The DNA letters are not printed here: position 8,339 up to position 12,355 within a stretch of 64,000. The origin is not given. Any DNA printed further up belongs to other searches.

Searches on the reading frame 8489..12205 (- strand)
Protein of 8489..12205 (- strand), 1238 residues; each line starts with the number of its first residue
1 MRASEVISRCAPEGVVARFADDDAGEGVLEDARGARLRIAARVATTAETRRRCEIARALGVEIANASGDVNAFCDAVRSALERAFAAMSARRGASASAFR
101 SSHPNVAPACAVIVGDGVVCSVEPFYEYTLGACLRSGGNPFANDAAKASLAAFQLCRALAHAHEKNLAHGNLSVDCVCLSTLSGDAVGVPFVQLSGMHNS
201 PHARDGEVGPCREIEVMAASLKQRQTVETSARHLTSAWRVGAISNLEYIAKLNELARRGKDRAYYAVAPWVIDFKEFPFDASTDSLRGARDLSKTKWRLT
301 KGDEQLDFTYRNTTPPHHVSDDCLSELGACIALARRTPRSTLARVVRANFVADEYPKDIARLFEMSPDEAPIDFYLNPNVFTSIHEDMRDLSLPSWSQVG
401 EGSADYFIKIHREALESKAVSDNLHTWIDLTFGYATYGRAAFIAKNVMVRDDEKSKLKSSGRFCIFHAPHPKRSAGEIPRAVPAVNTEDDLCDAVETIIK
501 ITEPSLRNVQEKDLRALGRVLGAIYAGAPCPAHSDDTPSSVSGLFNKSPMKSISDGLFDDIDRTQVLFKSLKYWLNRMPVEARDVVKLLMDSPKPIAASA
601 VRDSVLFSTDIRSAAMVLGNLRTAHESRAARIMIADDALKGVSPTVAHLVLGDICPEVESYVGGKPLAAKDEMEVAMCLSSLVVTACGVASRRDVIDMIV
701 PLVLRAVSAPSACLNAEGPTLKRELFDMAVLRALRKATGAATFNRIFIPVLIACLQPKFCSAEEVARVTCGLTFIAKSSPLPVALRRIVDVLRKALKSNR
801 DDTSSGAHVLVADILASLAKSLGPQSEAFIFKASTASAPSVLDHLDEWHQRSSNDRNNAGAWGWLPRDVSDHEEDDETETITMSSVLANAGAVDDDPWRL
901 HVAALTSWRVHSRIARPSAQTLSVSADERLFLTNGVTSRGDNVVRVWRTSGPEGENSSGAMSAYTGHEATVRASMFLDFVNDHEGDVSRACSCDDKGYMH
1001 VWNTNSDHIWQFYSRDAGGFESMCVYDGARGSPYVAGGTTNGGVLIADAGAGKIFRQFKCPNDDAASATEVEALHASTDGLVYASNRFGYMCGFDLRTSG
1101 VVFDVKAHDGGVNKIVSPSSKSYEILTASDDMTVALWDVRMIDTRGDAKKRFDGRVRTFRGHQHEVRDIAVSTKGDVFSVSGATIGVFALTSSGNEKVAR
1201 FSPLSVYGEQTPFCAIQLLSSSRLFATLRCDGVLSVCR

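Call 14: search_protein_families(library=pfam, proteins=[window:8489-12205:-], max_evalue=0.01)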
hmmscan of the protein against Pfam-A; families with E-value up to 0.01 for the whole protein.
window:8489-12205:- (1238 aa): 11 families
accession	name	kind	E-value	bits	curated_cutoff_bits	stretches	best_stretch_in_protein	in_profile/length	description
PF02138.23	Beach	-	2.5e-28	99.7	26.8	1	237-449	2-232/276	Beige/BEACH domain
PF24814.1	WD40_Prp19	-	1.9e-10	40.7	320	1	941-1191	28-248/281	Prp19 WD40 domain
PF24807.1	WD40_CDC20-Fz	-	4.8e-10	39.7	200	1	999-1171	31-185/292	CDC20/Fizzy WD40 domain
PF25174.1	Beta-prop_THOC3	-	9.4e-08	31.8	305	1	940-1182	22-232/272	THOC3 beta-propeller domain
PF25172.1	Beta-prop_WDR3_2nd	-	7.1e-07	29.2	140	1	1075-1231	46-196/293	WDR3 second beta-propeller domain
PF00400.38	WD40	-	8.7e-07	29.7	27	0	1105-1138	7-39/39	WD domain, G-beta repeat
PF25173.1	Beta-prop_WDR3_1st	-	0.00026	21.2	154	1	1000-1177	12-169/184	WDR3 first beta-propeller domain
PF23609.1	Beta-prop_EIPR1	-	0.00029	20.8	54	1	1073-1182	165-271/280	EIPR1 beta-propeller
PF24796.1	WDR55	-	0.0029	17.1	200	0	1046-1141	79-168/296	WDR55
PF25171.1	Beta-prop_WDR36-Utp21_1st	-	0.0068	16.3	80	0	995-1137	128-263/266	WDR36/Utp21 first beta-propeller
PF23414.1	Beta-prop_EML_2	-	0.0091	15.8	90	0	1122-1184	10-70/266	Echinoderm microtubule-associated protein second beta-propeller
